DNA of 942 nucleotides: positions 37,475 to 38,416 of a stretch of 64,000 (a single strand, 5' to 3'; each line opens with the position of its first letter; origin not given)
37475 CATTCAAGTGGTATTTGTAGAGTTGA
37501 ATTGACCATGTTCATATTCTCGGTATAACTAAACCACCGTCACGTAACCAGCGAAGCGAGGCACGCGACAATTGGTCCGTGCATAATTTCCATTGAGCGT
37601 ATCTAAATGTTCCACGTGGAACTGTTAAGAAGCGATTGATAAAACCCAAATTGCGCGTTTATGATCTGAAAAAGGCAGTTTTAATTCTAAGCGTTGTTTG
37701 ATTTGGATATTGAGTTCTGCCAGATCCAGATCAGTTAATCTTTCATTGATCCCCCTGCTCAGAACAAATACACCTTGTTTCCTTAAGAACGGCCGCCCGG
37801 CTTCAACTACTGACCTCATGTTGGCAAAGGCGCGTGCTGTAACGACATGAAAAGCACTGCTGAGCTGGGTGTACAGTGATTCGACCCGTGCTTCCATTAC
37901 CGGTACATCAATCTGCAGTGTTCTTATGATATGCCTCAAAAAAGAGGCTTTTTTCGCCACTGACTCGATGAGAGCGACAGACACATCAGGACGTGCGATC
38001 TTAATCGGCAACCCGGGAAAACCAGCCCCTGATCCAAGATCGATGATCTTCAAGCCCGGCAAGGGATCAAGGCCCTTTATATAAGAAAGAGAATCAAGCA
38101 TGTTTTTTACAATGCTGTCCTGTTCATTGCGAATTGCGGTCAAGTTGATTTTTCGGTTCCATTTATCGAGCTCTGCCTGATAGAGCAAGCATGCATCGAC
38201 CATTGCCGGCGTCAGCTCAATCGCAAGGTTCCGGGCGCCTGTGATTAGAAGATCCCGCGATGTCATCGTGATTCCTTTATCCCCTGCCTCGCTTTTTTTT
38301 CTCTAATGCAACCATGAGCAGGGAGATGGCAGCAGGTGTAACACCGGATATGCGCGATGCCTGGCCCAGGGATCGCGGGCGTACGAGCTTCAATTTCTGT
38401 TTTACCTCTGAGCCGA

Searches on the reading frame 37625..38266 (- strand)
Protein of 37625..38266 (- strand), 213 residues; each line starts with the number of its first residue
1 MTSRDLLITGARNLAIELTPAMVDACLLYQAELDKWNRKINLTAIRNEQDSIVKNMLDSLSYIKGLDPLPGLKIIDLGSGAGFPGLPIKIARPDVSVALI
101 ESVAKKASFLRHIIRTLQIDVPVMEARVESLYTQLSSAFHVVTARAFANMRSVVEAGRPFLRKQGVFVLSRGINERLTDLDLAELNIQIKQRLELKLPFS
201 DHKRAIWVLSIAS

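Call 4: search_protein_families(library=pfam, proteins=[window:37625-38266:-], max_evalue=0.01)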
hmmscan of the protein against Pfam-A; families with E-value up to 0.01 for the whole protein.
window:37625-38266:- (213 aa): 3 families
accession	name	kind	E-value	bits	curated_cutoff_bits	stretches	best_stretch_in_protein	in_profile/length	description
PF02527.21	GidB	-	5.4e-41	140.4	27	1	27-202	6-178/184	rRNA small subunit methyltransferase G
PF13847.12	Methyltransf_31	-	0.002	18.3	27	1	71-172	4-112/145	Methyltransferase domain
PF05175.20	MTS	-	0.0065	16.6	23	1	70-139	31-99/170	Methyltransferase small domain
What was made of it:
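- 37625..38266 (-): rsmG (16S rRNA m7G527 methyltransferase), last gene of the mnmE-mnmG-rsmG run. PF02527 GidB, E=5e-41 (call 4).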
